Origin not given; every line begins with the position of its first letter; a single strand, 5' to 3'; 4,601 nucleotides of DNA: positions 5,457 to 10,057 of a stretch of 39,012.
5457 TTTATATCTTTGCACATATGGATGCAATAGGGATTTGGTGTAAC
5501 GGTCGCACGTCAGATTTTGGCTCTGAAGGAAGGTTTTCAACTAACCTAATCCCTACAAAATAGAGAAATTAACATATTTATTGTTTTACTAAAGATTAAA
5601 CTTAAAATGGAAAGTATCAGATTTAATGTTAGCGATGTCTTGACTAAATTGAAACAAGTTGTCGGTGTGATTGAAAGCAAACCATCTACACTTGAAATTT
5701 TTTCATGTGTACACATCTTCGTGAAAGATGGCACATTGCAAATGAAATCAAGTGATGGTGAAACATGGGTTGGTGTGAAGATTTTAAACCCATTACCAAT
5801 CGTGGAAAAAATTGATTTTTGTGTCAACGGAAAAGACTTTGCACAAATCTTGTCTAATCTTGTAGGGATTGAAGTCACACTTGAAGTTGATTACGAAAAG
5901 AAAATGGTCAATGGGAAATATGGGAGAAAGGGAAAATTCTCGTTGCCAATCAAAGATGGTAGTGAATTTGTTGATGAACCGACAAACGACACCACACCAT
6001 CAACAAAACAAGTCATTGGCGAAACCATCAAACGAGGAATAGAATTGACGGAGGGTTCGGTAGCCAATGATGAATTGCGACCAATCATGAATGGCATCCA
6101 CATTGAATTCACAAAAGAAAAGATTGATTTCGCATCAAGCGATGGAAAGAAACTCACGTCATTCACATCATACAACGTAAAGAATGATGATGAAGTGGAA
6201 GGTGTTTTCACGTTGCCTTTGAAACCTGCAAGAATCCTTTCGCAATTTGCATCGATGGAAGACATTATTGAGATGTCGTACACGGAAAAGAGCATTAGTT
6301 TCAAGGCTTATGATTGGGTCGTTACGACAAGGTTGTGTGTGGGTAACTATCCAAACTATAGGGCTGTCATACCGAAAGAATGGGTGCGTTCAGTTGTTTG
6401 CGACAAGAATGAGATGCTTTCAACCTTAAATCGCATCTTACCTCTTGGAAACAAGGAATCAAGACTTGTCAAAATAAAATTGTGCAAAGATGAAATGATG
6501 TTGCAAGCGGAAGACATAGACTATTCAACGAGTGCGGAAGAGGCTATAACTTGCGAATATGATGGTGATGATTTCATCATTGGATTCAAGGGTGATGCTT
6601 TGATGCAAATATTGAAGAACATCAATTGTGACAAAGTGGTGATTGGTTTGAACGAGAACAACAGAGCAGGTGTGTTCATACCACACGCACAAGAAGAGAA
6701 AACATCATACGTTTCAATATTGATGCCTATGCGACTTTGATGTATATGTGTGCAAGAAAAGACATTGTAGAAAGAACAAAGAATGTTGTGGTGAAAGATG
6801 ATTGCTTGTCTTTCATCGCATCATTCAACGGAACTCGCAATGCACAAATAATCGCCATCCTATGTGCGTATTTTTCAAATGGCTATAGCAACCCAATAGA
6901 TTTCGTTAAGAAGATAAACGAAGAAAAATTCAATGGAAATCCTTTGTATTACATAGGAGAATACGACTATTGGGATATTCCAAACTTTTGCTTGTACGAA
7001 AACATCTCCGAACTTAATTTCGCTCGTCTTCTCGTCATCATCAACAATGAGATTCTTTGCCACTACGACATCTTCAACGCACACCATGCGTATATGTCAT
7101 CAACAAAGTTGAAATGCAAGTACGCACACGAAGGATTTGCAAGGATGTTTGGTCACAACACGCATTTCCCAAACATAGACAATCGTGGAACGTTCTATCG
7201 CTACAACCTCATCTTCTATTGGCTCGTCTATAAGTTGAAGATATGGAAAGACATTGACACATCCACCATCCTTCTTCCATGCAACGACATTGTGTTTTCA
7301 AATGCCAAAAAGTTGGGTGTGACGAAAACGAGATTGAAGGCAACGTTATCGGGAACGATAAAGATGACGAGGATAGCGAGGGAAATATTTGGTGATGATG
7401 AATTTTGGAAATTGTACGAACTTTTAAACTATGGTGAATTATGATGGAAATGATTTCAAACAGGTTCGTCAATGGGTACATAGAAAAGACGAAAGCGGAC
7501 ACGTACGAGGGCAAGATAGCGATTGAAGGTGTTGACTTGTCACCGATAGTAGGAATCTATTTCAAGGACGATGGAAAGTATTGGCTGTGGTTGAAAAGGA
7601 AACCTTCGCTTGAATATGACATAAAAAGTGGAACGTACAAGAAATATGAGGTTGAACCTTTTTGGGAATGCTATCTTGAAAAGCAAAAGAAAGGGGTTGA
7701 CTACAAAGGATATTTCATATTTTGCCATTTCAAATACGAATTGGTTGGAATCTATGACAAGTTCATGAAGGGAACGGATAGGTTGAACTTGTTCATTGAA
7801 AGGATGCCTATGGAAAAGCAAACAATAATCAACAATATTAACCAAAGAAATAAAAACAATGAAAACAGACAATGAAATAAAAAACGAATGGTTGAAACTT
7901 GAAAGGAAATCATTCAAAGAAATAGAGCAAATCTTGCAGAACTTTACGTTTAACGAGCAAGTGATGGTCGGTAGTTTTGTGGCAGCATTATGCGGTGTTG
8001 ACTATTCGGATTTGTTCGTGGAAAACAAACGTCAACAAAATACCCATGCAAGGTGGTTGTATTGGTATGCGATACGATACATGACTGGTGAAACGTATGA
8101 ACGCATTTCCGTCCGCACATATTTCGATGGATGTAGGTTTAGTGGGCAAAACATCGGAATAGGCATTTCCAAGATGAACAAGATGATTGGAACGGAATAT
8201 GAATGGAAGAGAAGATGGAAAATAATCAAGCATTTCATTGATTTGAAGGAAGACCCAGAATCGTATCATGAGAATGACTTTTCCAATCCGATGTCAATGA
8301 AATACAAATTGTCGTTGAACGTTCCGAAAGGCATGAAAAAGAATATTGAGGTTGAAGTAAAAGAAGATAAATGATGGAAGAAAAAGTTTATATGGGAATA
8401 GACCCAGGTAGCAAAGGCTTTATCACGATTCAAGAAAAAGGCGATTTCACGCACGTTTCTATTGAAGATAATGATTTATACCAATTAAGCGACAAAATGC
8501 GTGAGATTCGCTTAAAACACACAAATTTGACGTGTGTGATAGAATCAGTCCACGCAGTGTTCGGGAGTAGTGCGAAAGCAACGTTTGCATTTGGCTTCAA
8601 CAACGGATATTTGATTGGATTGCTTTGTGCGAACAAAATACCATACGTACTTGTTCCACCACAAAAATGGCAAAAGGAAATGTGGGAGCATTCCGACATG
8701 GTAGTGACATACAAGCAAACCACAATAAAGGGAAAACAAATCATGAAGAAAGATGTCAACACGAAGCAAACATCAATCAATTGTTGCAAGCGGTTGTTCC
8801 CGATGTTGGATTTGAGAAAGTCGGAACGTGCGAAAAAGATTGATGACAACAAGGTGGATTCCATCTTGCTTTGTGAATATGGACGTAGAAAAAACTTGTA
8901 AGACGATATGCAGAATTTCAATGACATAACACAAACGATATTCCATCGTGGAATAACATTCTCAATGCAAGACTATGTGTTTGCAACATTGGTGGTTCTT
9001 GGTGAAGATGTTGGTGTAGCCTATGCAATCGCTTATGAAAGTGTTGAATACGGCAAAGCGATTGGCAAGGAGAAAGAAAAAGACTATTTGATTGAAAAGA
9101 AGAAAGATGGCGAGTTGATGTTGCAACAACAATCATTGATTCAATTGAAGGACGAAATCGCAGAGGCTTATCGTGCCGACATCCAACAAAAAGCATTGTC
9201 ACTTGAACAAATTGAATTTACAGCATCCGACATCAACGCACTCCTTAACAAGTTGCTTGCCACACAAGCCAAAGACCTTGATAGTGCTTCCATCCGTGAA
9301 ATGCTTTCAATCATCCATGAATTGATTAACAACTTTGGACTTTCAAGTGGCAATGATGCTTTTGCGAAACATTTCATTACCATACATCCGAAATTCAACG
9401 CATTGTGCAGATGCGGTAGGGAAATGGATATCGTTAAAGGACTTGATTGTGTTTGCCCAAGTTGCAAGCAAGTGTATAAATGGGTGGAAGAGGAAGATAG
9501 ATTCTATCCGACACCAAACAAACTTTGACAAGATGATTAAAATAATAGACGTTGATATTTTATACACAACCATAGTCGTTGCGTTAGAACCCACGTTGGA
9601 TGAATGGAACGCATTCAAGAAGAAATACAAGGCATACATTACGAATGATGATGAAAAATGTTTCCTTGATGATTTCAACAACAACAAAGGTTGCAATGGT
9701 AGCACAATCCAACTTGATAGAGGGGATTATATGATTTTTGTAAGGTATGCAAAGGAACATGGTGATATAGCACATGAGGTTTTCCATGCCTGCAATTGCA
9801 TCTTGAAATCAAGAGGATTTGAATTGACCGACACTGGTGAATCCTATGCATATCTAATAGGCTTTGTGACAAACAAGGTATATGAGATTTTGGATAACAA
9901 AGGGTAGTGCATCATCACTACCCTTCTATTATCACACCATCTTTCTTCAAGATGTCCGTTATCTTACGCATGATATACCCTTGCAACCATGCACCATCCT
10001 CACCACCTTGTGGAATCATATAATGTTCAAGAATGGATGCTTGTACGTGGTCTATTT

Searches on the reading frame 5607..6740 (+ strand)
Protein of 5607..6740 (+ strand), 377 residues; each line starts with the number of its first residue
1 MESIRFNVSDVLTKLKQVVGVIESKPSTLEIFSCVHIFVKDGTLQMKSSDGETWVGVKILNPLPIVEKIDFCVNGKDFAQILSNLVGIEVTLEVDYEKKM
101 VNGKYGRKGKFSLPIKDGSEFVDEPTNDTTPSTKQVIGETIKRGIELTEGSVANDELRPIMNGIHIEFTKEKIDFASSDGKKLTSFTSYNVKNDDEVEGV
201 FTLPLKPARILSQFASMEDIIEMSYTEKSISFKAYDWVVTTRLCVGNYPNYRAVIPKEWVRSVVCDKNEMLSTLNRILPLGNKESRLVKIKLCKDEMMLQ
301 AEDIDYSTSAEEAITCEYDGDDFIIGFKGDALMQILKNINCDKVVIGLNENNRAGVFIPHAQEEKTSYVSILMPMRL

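Call 14: search_protein_families(library=phrogs, proteins=[window:5607-6740:+], max_evalue=0.001)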
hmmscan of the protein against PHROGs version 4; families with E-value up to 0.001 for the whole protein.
window:5607-6740:+ (377 aa): 2 families
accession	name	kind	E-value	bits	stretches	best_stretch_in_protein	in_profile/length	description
phrog_947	-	DNA, RNA and nucleotide metabolism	4.2e-56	191.5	1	4-377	5-365/368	DNA polymerase processivity factor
phrog_3007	-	DNA, RNA and nucleotide metabolism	3.2e-06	28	1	152-295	17-161/190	RusA-like Holliday junction resolvase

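Call 67: find_related_loci(query=A7, collection=viral_contigs, flank=10000)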
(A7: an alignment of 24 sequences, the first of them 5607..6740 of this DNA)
Query A7 (377 aa) in viral_contigs; peptide patterns used: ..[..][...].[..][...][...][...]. (x = any residue, [..] = any of these).
58 stretches matched a pattern; 35 encode a relative of the query (tblastn E <= 1e-3); 35 distinct loci.
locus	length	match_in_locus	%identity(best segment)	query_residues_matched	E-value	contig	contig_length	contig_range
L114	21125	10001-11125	45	1-377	9e-108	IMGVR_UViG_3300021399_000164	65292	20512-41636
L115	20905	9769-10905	36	1-375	4e-76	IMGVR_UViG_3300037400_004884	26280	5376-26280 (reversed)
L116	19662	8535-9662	34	1-375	1e-71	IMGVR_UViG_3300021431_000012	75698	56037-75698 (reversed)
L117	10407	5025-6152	34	1-375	1e-71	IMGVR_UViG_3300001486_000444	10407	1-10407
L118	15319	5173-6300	35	1-375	5e-71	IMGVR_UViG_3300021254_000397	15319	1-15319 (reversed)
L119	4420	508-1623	37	4-375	6e-71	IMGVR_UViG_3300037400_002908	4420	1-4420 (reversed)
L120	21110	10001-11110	38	4-375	2e-73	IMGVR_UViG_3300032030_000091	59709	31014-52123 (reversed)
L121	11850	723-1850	34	4-377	8e-68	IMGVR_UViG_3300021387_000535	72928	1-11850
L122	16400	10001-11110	37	4-375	1e-67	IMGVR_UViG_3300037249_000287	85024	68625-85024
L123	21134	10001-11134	35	1-377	5e-67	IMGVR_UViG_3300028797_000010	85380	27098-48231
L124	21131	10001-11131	36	4-375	1e-66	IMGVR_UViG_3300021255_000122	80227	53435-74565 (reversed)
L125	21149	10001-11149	35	1-377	3e-64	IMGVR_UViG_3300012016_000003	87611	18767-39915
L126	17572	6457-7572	36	4-377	6e-64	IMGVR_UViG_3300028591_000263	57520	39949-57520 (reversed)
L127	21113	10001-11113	35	4-375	4e-64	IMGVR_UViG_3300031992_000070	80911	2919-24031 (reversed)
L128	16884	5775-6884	35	4-377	5e-60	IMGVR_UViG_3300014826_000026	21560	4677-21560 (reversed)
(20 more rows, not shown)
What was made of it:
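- Tried and rejected: It was replaced by a clamp profile (call 67).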

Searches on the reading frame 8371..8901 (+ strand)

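Call 9: search_protein_families(library=phrogs, proteins=[window:8371-8901:+], max_evalue=0.001)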
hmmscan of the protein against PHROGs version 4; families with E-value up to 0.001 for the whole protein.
window:8371-8901:+ (176 aa): 2 families
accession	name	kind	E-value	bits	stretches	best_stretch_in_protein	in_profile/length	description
phrog_1770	-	DNA, RNA and nucleotide metabolism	3e-26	93.3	1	2-175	1-151/158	Holliday junction resolvase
phrog_159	-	DNA, RNA and nucleotide metabolism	4.1e-07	30.3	1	7-175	90-250/330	RuvC-like Holliday junction resolvase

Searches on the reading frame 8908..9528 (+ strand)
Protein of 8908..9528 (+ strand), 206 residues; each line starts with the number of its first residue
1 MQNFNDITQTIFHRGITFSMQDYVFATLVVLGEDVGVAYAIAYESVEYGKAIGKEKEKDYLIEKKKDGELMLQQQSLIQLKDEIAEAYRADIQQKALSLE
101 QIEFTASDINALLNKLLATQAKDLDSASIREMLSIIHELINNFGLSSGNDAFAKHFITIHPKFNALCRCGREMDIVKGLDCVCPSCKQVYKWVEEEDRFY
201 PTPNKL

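Call 9: search_protein_families(library=phrogs, proteins=[window:8908-9528:+], max_evalue=0.001)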
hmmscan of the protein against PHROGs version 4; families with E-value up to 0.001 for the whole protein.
window:8908-9528:+ (206 aa): 0 families

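Call 23: search_protein_families(library=ncbifam, proteins=[window:8908-9528:+], max_evalue=0.1)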
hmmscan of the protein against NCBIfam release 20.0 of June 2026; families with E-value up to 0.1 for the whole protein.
window:8908-9528:+ (206 aa): 1 family
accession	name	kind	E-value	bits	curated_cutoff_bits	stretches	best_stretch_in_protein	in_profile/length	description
TIGR02986.1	restrict_Alw26I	exception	0.068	12.4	443.85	0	140-175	57-94/425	Alw26I/Eco31I/Esp3I family type II restriction endonuclease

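Call 64: find_related_loci(query=window:8908-9528:+, collection=viral_contigs, flank=10000)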
Query window:8908-9528:+ (206 aa) in viral_contigs; peptide patterns used: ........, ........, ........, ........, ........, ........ (x = any residue, [..] = any of these).
10 stretches matched a pattern; 2 encode a relative of the query (tblastn E <= 1e-3); 2 distinct loci.
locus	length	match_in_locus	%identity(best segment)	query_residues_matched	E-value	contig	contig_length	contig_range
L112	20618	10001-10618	75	1-206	1e-109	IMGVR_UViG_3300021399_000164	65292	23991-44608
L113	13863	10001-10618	71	1-206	5e-106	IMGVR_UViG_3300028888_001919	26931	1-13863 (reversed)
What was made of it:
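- Tried and rejected: This found only two close relatives (call 64).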

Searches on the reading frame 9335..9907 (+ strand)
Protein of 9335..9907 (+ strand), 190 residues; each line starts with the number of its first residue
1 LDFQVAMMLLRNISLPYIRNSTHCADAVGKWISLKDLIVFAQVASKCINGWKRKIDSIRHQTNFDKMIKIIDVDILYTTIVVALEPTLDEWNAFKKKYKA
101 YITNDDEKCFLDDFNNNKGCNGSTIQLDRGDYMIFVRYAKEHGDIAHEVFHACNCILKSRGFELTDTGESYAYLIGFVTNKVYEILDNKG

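Call 9: search_protein_families(library=phrogs, proteins=[window:9335-9907:+], max_evalue=0.001)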
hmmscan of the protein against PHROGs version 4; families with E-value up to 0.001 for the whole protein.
window:9335-9907:+ (190 aa): 1 family
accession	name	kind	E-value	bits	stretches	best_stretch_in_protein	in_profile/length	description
phrog_1365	-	unknown function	1.3e-12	48.8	1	67-189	4-119/127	-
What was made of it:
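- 9527..9907 (+): Converging second mini-metallopeptidase gene (HEVFH, phrog_1365). A distant paralogue of g6 that recurs next to the cassette. phrog_1365, E 1.3e-12 (call 9).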

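Call 23: search_protein_families(library=ncbifam, proteins=[window:9335-9907:+], max_evalue=0.1)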
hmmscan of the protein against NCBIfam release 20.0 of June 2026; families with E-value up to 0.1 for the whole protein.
window:9335-9907:+ (190 aa): 0 families
